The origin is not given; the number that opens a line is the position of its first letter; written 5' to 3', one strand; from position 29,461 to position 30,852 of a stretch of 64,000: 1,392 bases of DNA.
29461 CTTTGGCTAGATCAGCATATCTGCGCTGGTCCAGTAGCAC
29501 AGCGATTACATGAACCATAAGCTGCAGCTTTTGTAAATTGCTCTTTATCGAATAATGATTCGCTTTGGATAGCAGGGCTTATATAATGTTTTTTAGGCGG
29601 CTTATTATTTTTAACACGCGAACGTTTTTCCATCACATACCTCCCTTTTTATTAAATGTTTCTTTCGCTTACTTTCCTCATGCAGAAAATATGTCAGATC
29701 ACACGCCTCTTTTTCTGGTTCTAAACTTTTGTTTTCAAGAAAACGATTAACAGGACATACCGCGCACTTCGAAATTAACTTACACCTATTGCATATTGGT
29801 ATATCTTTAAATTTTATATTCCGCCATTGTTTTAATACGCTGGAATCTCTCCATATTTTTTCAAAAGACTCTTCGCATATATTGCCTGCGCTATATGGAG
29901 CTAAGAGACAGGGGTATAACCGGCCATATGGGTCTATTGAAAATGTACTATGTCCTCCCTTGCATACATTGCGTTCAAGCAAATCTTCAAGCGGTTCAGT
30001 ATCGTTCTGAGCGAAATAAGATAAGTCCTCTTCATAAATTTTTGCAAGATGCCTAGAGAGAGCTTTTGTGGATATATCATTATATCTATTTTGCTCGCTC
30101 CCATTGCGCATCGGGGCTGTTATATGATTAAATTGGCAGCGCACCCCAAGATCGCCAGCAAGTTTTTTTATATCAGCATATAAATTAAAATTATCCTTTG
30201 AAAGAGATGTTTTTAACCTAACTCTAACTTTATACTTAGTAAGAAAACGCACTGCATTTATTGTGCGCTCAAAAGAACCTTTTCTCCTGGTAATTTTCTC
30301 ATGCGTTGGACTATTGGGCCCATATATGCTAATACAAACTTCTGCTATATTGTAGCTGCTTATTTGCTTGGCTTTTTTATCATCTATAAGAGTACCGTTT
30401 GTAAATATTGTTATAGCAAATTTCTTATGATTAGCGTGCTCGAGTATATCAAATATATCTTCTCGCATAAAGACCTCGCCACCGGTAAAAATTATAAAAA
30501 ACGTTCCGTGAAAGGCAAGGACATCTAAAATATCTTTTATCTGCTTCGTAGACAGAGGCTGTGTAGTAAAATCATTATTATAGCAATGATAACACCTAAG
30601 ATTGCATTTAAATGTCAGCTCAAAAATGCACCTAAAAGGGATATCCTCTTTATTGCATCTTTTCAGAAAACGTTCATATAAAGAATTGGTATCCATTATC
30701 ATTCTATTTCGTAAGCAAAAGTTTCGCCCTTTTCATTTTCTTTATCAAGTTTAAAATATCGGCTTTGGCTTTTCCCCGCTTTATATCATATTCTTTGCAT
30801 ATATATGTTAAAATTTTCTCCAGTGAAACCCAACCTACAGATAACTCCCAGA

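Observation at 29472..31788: RiPP-like cluster: radical SAM/SPASM maturase + PqqD-like chaperone + HPr-kinase-related protein, with an unannotated Cys-rich precursor candidate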

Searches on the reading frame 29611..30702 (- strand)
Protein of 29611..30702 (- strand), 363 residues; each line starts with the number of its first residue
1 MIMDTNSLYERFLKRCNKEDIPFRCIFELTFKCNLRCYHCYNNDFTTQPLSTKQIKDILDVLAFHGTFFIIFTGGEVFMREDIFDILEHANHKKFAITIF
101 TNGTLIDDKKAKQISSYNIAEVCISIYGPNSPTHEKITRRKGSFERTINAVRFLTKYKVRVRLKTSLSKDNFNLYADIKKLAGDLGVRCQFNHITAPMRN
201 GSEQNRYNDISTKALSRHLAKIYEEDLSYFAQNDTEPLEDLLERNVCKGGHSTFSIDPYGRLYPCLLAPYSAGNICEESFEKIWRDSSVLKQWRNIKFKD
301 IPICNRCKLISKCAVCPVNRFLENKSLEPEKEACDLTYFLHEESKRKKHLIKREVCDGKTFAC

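Call 3: search_protein_families(library=ncbifam, proteins=[window:29611-30702:-], max_evalue=0.01)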
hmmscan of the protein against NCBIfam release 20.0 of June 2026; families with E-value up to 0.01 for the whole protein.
window:29611-30702:- (363 aa): 72 families (the best 25 are shown)
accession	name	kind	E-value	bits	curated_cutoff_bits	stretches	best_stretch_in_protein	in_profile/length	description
TIGR04545.1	rSAM_ahbD_hemeb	equivalog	7.4e-42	144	500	2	27-226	4-205/339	heme b synthase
TIGR03962.1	mycofact_rSAM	equivalog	2.9e-38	131.9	265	1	21-330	10-327/339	mycofactocin radical SAM maturase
NF050035.1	rSAM_WgK_link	exception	8.7e-38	130.2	650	2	27-197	13-186/367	radical SAM/SPASM peptide maturase WgkB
TIGR04053.2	TIGR04053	equivalog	3.5e-36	125.2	395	2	18-190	3-181/366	TIGR04053 family radical SAM/SPASM domain-containing protein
TIGR04055.1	rSAM_NirJ2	equivalog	1.1e-35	123.7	500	1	29-325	6-313/326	putative heme d1 biosynthesis radical SAM protein NirJ2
TIGR04051.1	rSAM_NirJ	equivalog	1.3e-34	119.8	515.45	1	26-228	5-208/354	heme d1 biosynthesis radical SAM protein NirJ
TIGR04054.1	rSAM_NirJ1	equivalog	4.5e-32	111.1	650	2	26-230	39-244/387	putative heme d1 biosynthesis radical SAM protein NirJ1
NF012164.0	AlbA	equivalog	9.2e-31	106.7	850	1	17-325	107-420/442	subtilosin maturase AlbA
NF045574.1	sacti_mat_StsB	exception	2.7e-30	105.6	625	1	27-314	100-392/466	StsB family radical SAM/SPASM domain sactipeptide maturase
TIGR04303.1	GeoRSP_rSAM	equivalog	2.4e-28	99.6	400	1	28-313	10-302/325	GeoRSP system radical SAM/SPASM protein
TIGR04546.1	rSAM_ahbC_deAc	equivalog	6.1e-28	97.7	650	1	25-196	41-215/390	12,18-didecarboxysiroheme deacetylase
TIGR04250.1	SCM_rSAM_ScmE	equivalog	8.9e-28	97.2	400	2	28-184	8-168/358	SynChlorMet cassette radical SAM/SPASM protein ScmE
TIGR04347.1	pseudo_SAM_Halo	equivalog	2.5e-25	89.6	525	1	26-247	41-261/390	TIGR04347 family pseudo-SAM/SPASM protein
TIGR04251.1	SCM_rSAM_ScmF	equivalog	1.3e-24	87.2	400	1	26-204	7-192/353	SynChlorMet cassette radical SAM/SPASM protein ScmF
TIGR03961.1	rSAM_PTO1314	hypoth_equivalog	3e-24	86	306.05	1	10-310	10-301/332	PTO1314 family radical SAM protein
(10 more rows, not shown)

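Call 4: search_protein_families(library=pfam, proteins=[window:29611-30702:-], max_evalue=0.01)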
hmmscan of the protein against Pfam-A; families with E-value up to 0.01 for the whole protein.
window:29611-30702:- (363 aa): 3 families
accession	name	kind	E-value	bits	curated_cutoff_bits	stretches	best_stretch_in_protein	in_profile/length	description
PF04055.27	Radical_SAM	-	5.7e-23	82.3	29.5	1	28-161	2-143/166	Radical SAM superfamily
PF13186.11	SPASM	-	3.3e-11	43.8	21.5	1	247-308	1-67/67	Iron-sulfur cluster-binding domain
PF13353.11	Fer4_12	-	3.8e-05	24.4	22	1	32-125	14-114/137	4Fe-4S single cluster domain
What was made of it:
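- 29611..30702 (-): Radical SAM/SPASM peptide maturase (363 aa), with no fused RRE. PF04055 82.3 bits and PF13186 43.8 bits (call 4).
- Checked: (3) ORF 29611-30702, 363 aa. Radical_SAM scores 82.3 bits and SPASM 43.8 bits, both above threshold (call 4).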

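Call 13: find_homologous_proteins(query=window:29611-30702:-, max_evalue=1e-20)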
Query window:29611-30702:- (363 aa): 225 proteins with E <= 1e-20 among 1086 candidates; the best 120 are listed.
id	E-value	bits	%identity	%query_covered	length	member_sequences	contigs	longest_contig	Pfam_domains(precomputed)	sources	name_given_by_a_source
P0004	3.2e-249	844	100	100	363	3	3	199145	PF13186.12,PF04055.28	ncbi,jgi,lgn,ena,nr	ncbi:MAG TPA: hypothetical protein DCY56_06985 [Candidatus Omnitrophica bacterium]|nr:hypothetical p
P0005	3.1e-136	472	56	97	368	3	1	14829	PF13186.12,PF04055.28,PF13353.12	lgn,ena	-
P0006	1.7e-133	463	54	99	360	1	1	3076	PF13186.12,PF04055.28,PF13353.12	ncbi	-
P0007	1.6e-100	355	46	92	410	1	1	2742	PF13186.12,PF04055.28,PF13353.12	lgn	-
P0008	6.1e-66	241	40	92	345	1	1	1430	PF13186.12,PF04055.28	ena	-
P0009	1.4e-63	233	37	91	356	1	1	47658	PF13186.12,PF04055.28,PF13353.12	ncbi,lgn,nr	ncbi:MAG: radical SAM protein [Elusimicrobia bacterium]|nr:radical SAM protein [Elusimicrobiota bact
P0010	2.2e-60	223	39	90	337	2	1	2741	PF13186.12,PF04055.28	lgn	-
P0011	4.6e-56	209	37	88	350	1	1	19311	PF13186.12,PF04055.28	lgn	-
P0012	4.7e-54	202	35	96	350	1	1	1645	PF13186.12,PF04055.28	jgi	jgi:radical SAM protein with 4Fe4S-binding SPASM domain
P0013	1.2e-53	201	33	91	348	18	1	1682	PF13186.12,PF04055.28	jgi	jgi:radical SAM protein with 4Fe4S-binding SPASM domain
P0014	2.0e-52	197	42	51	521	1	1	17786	PF13186.12,PF04055.28,PF13353.12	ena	-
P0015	5.7e-52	195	33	88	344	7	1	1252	PF13186.12,PF04055.28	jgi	jgi:radical SAM protein with 4Fe4S-binding SPASM domain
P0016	2.1e-50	190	34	87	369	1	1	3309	PF13186.12,PF04055.28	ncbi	-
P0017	4.3e-50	189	34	90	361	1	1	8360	PF13186.12,PF04055.28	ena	-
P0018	8.5e-50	188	36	87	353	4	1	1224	PF13186.12,PF04055.28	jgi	-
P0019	3.1e-49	186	35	92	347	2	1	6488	PF13186.12,PF04055.28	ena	-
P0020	4.4e-49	186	36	80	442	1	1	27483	PF13186.12,PF04055.28,PF05402.19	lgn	-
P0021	3.6e-48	183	32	83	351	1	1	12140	PF13186.12,PF04055.28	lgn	-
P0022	4.3e-48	182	34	92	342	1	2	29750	PF13186.12,PF04055.28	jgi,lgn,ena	-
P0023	4.4e-48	182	33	88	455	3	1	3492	PF13186.12,PF04055.28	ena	-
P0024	1.9e-47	180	33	90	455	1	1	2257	PF13186.12,PF04055.28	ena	-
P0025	4.1e-47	179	37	84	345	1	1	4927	PF13186.12,PF04055.28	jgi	jgi:radical SAM protein with 4Fe4S-binding SPASM domain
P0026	6.1e-47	179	36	89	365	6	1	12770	PF13186.12,PF04055.28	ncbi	-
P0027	6.2e-47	179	32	88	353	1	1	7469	PF13186.12,PF04055.28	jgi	jgi:radical SAM protein with 4Fe4S-binding SPASM domain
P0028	4.4e-46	176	31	90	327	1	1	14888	PF13186.12,PF04055.28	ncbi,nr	ncbi:MAG: radical SAM protein [Planctomycetes bacterium]|nr:radical SAM protein [Planctomycetota bac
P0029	5.2e-46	176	32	90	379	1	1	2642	PF13186.12,PF04055.28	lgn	-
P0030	5.2e-46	176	32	86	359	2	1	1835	PF13186.12,PF04055.28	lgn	-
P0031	5.9e-46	175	33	88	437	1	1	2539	PF13186.12,PF04055.28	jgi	jgi:radical SAM protein with 4Fe4S-binding SPASM domain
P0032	1.0e-45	175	35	87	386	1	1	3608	PF04055.28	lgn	-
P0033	1.3e-45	174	30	92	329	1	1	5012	PF13186.12,PF04055.28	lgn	-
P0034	2.7e-45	173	34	89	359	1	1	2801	PF04055.28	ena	-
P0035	3.7e-45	173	31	91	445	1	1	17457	PF13186.12,PF04055.28,PF13353.12,PF05402.19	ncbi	-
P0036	4.7e-45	172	35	87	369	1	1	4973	PF04055.28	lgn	-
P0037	7.2e-45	172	33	94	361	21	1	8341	PF04055.28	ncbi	-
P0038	7.9e-45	172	34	86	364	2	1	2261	PF04055.28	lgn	-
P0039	1.3e-44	171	32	84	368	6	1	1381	PF13186.12,PF04055.28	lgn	-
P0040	1.3e-44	171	34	89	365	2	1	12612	PF04055.28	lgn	-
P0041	1.9e-44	170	35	84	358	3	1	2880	PF04055.28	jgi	-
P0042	2.3e-44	170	31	89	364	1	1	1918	PF04055.28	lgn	-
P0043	3.1e-44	170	34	89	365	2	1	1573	PF04055.28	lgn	-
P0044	1.5e-43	167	33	87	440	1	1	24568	PF13186.12,PF04055.28,PF05402.19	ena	-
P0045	2.0e-43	167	32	90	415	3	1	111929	PF04055.28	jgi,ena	-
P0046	2.2e-43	167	32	84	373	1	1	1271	PF13186.12,PF04055.28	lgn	-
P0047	2.5e-43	167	29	92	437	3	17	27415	PF13186.12,PF04055.28,PF05402.19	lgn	-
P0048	2.5e-43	167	30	92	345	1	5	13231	PF13186.12,PF04055.28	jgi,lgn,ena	-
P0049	3.4e-43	166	34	87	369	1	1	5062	PF04055.28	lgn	-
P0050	4.5e-43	166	34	89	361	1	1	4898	PF04055.28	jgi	jgi:radical SAM protein with 4Fe4S-binding SPASM domain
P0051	7.5e-43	165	33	89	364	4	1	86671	PF04055.28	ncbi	ncbi:MAG: radical SAM protein [Thermodesulfovibrionales bacterium]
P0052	7.8e-43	165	32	90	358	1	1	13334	PF04055.28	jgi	jgi:radical SAM protein with 4Fe4S-binding SPASM domain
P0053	8.5e-43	165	32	89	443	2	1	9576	PF13186.12,PF04055.28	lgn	-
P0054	1.3e-42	164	33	86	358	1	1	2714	PF04055.28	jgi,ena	-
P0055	2.9e-42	163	33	87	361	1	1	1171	PF04055.28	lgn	-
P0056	3.6e-42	163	33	87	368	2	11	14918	PF04055.28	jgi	jgi:radical SAM protein with 4Fe4S-binding SPASM domain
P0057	4.8e-42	163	33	87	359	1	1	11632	PF04055.28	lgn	-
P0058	5.8e-42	162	31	87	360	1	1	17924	PF04055.28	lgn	-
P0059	9.6e-42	162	30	95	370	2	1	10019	PF04055.28,PF13353.12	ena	-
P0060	1.0e-41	161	33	94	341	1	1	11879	PF04055.28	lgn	-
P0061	1.3e-41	161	32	88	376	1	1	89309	PF04055.28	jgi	-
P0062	2.4e-41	160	34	93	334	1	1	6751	PF04055.28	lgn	-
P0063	3.8e-41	160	31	87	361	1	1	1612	PF04055.28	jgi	-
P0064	5.3e-41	159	32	85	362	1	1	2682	PF04055.28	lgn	-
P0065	7.0e-41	159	32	87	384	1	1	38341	PF04055.28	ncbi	ncbi:MAG: radical SAM protein [Planctomycetota bacterium]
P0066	7.7e-41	159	31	87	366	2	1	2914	PF04055.28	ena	-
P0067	1.0e-40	158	32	82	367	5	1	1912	PF04055.28,PF13353.12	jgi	jgi:radical SAM protein with 4Fe4S-binding SPASM domain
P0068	1.1e-40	158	32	85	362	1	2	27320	PF04055.28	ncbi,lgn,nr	ncbi:MAG: radical SAM protein [Candidatus Aminicenantes bacterium]|nr:radical SAM protein [Candidatu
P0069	1.3e-40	158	34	89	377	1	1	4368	PF04055.28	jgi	jgi:radical SAM protein with 4Fe4S-binding SPASM domain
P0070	1.4e-40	158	33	90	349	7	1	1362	PF04055.28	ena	-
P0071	1.5e-40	158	32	96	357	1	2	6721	PF04055.28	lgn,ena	-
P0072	1.7e-40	157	31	93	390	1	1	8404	PF04055.28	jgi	-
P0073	1.7e-40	157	31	91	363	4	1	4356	PF04055.28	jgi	jgi:radical SAM protein with 4Fe4S-binding SPASM domain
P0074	3.2e-40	157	33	85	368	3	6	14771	PF04055.28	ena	-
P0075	4.1e-40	156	33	87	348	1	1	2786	PF04055.28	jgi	jgi:radical SAM protein with 4Fe4S-binding SPASM domain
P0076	4.9e-40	156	34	89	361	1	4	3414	PF04055.28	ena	-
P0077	5.3e-40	156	32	89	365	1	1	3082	PF04055.28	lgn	-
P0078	8.6e-40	155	32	87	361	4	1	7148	PF04055.28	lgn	-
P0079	9.3e-40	155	32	89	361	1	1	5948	PF04055.28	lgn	-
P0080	1.3e-39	155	32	93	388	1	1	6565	PF13186.12,PF04055.28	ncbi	-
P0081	1.3e-39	154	30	92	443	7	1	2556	PF13186.12,PF04055.28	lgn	-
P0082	1.9e-39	154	30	89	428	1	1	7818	PF04055.28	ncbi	ncbi:MAG: radical SAM protein [Candidatus Acidiferrum sp.]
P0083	2.1e-39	154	32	86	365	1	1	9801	PF04055.28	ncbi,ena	-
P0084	2.1e-39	154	33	91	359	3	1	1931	PF04055.28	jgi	jgi:radical SAM protein with 4Fe4S-binding SPASM domain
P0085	2.7e-39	153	30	95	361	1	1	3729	PF04055.28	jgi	jgi:radical SAM protein with 4Fe4S-binding SPASM domain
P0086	4.6e-39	153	33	85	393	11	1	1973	PF04055.28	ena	-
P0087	6.3e-39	152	32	89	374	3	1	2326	PF04055.28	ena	-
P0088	7.2e-39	152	31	94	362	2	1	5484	PF04055.28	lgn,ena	-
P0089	8.3e-39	152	31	92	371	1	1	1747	PF04055.28,PF13353.12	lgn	-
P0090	1.0e-38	152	35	85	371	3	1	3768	PF04055.28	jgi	-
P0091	1.4e-38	151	32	92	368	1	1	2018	PF04055.28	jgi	-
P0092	1.5e-38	151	29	94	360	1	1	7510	PF04055.28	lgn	-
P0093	2.4e-38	150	30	82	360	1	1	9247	PF13186.12,PF04055.28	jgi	jgi:MoaA/NifB/PqqE/SkfB family radical SAM enzyme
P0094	3.8e-38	150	32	88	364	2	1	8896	PF04055.28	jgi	jgi:MoaA/NifB/PqqE/SkfB family radical SAM enzyme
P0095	4.0e-38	150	32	89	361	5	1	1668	PF04055.28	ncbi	-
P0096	4.7e-38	149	29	94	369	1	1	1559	PF04055.28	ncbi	-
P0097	4.8e-38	149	29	81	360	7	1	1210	PF04055.28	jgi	jgi:MoaA/NifB/PqqE/SkfB family radical SAM enzyme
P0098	5.1e-38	149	32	89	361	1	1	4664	PF04055.28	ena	-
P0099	9.6e-38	148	31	81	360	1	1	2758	PF13186.12,PF04055.28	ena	-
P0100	9.9e-38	148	32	87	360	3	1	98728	PF04055.28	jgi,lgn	jgi:radical SAM protein with 4Fe4S-binding SPASM domain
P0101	1.1e-37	148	30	89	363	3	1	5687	PF04055.28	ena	-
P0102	1.3e-37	148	30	91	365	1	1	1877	PF04055.28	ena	-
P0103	1.4e-37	148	32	91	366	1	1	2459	PF04055.28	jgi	jgi:radical SAM protein with 4Fe4S-binding SPASM domain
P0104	1.7e-37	148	31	87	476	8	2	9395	PF13186.12,PF04055.28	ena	-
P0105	1.9e-37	147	33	87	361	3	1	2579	PF04055.28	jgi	jgi:radical SAM protein with 4Fe4S-binding SPASM domain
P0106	4.4e-37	146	30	87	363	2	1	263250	PF04055.28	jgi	jgi:radical SAM protein with 4Fe4S-binding SPASM domain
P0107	4.9e-37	146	32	79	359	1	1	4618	PF04055.28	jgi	jgi:MoaA/NifB/PqqE/SkfB family radical SAM enzyme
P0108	5.1e-37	146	30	93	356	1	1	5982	PF04055.28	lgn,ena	-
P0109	6.9e-37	146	33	96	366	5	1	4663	PF04055.28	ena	-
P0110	6.9e-37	146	29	90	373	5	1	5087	PF04055.28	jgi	-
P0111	7.1e-37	146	31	87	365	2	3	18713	PF04055.28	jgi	-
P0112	8.5e-37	145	30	88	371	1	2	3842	PF04055.28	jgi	jgi:radical SAM protein with 4Fe4S-binding SPASM domain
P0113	8.7e-37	145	31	94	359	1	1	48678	PF04055.28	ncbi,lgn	-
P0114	9.2e-37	145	32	86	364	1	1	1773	PF04055.28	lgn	-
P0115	1.3e-36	145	31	87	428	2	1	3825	PF04055.28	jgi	jgi:radical SAM protein with 4Fe4S-binding SPASM domain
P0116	1.3e-36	145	28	82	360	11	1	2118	PF04055.28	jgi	jgi:MoaA/NifB/PqqE/SkfB family radical SAM enzyme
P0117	1.5e-36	144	32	87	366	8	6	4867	PF04055.28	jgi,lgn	jgi:radical SAM protein with 4Fe4S-binding SPASM domain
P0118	1.8e-36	144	30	88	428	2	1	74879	PF04055.28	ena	-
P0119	1.9e-36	144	30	93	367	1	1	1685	PF04055.28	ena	-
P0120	2.5e-36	144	29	88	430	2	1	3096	PF04055.28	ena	-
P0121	2.8e-36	144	32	90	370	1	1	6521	PF04055.28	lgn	-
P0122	3.5e-36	143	31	94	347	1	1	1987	PF04055.28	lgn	-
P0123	3.5e-36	143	31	95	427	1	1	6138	PF04055.28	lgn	-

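Call 15: find_encoding_contigs(protein=P0005, flank=6000, max_places=2)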
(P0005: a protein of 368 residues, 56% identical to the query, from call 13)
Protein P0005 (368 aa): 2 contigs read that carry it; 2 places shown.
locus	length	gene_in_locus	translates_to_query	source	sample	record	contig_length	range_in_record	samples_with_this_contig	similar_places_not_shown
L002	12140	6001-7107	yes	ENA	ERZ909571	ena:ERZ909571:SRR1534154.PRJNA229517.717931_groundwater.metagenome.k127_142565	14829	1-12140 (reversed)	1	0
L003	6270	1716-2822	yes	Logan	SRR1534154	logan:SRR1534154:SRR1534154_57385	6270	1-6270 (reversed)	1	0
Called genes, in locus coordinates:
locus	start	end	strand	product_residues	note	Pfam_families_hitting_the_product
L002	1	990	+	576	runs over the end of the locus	PF00664:ABC_membrane, PF00005:ABC_tran, PF02463:SMC_N (faint), PF13401:AAA_22 (faint)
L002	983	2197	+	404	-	PF00657:Lipase_GDSL (weak), PF13472:Lipase_GDSL_2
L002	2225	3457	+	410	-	PF14907:NTP_transf_5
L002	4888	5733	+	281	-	PF27840:ScmC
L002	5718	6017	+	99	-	PF05402:PqqD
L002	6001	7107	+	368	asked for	PF13353:Fer4_12 (weak), PF04055:Radical_SAM, PF13186:SPASM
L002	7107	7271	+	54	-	-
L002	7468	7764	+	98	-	PF05402:PqqD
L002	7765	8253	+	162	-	PF00717:Peptidase_S24 (weak)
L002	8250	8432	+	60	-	-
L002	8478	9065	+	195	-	PF13358:DDE_3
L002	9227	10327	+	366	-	-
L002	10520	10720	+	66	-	-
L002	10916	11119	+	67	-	-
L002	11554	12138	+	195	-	?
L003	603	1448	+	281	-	PF27840:ScmC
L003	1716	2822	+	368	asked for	PF13353:Fer4_12 (weak), PF04055:Radical_SAM, PF13186:SPASM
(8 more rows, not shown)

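Call 16: find_encoding_contigs(protein=P0006, flank=6000, max_places=2)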
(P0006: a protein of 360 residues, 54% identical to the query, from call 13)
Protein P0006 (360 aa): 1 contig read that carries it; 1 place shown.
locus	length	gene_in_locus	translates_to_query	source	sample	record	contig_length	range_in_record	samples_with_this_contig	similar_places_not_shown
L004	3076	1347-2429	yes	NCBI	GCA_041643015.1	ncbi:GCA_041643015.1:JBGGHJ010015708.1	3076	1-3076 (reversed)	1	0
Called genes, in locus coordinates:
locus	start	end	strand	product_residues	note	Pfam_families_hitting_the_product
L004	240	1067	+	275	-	PF27840:ScmC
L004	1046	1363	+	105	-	PF05402:PqqD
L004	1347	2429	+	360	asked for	PF13353:Fer4_12 (weak), PF04055:Radical_SAM, PF13186:SPASM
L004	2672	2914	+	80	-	PF19807:DUF6290 (weak)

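Call 17: find_encoding_contigs(protein=P0007, flank=6000, max_places=2)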
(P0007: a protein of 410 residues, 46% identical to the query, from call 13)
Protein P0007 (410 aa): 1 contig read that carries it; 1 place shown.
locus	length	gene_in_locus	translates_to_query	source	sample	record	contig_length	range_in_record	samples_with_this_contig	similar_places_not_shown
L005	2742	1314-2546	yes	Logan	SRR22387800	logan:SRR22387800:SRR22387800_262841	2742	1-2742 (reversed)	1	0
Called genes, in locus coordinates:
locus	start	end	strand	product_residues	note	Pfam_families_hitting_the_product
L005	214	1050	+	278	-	PF27840:ScmC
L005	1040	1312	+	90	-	PF05402:PqqD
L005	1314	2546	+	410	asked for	PF13353:Fer4_12 (weak), PF04055:Radical_SAM, PF13186:SPASM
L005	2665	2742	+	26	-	?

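Call 24: find_encoding_contigs(protein=P0009, flank=6000, max_places=1)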
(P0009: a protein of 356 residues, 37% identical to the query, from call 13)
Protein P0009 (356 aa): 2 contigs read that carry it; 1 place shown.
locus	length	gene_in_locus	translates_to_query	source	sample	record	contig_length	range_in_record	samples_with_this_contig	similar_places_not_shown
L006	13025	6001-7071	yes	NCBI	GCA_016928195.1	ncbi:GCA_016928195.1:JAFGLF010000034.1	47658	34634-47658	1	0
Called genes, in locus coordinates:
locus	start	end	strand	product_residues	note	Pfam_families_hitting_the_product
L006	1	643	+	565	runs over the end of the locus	PF01807:Zn_ribbon_DnaG, PF08275:DNAG_N, PF01751:Toprim, PF13155:Toprim_2, PF13362:Toprim_3 (weak), PF13662:Toprim_4, PF10410:DnaB_bind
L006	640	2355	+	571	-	PF03979:Sigma70_r1_1, PF00140:Sigma70_r1_2, PF04542:Sigma70_r2, PF04539:Sigma70_r3, PF04545:Sigma70_r4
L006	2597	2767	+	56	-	-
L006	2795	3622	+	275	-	PF27840:ScmC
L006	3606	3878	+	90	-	PF05402:PqqD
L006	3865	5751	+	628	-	PF13231:PMT_2, PF00515:TPR_1 (weak), PF13414:TPR_11, PF13432:TPR_16, PF13414:TPR_11, PF13424:TPR_12, PF13414:TPR_11, PF00515:TPR_1, +18 more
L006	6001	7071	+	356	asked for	PF13353:Fer4_12, PF04055:Radical_SAM, PF13186:SPASM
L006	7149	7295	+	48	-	-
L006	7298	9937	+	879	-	PF15902:Sortilin-Vps10 (faint), PF25852:DUF6242_C (faint), PF02012:BNR (faint), PF14870:PSII_BNR (weak), PF13860:FlgD_ig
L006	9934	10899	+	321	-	PF03687:UPF0164 (faint)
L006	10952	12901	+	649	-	PF13174:TPR_6 (faint), PF13414:TPR_11 (faint), PF13432:TPR_16 (faint), PF00515:TPR_1 (weak), PF07719:TPR_2 (weak)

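Call 25: find_encoding_contigs(protein=P0011, flank=6000, max_places=1)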
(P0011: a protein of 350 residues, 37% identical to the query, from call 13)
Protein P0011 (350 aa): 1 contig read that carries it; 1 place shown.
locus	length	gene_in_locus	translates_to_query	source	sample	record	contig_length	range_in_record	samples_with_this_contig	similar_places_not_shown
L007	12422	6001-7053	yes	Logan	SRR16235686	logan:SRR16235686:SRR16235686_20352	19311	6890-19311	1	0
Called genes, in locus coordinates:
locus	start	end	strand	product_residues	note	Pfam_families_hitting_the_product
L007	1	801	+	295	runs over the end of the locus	PF02899:Phage_int_SAM_1, PF00589:Phage_integrase, PF22823:MrpR_C_cat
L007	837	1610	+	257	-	PF11967:RecO_N, PF02565:RecO_C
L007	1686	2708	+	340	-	PF00294:PfkB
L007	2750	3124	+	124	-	PF24709:DUF7670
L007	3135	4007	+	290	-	PF01040:UbiA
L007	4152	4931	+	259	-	PF02899:Phage_int_SAM_1, PF00589:Phage_integrase, PF22823:MrpR_C_cat (weak)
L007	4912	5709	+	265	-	PF27840:ScmC (faint)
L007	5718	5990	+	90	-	PF05402:PqqD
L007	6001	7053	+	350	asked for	PF04055:Radical_SAM, PF13186:SPASM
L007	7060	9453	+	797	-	PF00717:Peptidase_S24 (weak), PF24681:Kelch_KLHDC2_KLHL20_DRC7, PF13415:Beta-prop_FBX42, PF01344:Kelch_1 (faint), PF24981:Beta-prop_ATRN-LZTR1, PF24681:Kelch_KLHDC2_KLHL20_DRC7, PF13860:FlgD_ig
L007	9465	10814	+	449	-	PF19572:PorV (weak)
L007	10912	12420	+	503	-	?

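Call 68: find_encoding_contigs(protein=P0010, flank=4000, max_places=1)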
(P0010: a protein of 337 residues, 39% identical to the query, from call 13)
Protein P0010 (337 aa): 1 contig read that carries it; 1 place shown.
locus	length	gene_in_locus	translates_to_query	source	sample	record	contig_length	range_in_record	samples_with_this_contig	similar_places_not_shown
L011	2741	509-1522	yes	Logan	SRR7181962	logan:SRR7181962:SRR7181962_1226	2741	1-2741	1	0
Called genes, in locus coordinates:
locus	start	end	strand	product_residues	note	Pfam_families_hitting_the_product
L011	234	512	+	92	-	PF05402:PqqD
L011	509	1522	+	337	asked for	PF04055:Radical_SAM, PF13186:SPASM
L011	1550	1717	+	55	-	-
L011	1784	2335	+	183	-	-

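Call 69: find_encoding_contigs(protein=P0022, flank=5000, max_places=1)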
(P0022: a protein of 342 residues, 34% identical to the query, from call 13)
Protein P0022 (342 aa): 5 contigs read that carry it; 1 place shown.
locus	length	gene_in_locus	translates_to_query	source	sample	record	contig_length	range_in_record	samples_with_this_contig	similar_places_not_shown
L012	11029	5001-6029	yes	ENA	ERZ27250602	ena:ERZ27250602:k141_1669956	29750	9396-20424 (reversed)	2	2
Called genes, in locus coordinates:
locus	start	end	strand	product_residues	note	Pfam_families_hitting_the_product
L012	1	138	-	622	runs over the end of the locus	PF07944:Beta-AFase-like_GH127_cat, PF20736:Glyco_hydro127M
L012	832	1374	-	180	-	PF07589:PEP_exosort_dom (weak)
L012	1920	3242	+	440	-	PF13435:Cytochrome_C554 (faint), PF22113:Mtrc-MtrF_II-IV_dom (faint), PF14522:Cytochrome_C7 (faint), PF09699:Paired_CXXCH_1 (faint), PF14537:Cytochrom_c3_2 (weak)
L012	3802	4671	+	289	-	PF27840:ScmC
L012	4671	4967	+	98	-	PF05402:PqqD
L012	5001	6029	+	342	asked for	PF04055:Radical_SAM, PF13186:SPASM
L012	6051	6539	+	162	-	PF00717:Peptidase_S24 (weak)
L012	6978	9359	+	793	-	PF00801:PKD (weak), PF18911:PKD_4 (weak), PF22352:K319L-like_PKD (faint), PF02010:REJ (faint), PF18911:PKD_4 (weak)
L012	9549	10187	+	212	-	-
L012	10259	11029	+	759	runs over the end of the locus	PF07705:CARDB, PF13243:SQHop_cyclase_C (faint), PF13249:SQHop_cyclase_N (weak), PF07705:CARDB, PF27149:YdjY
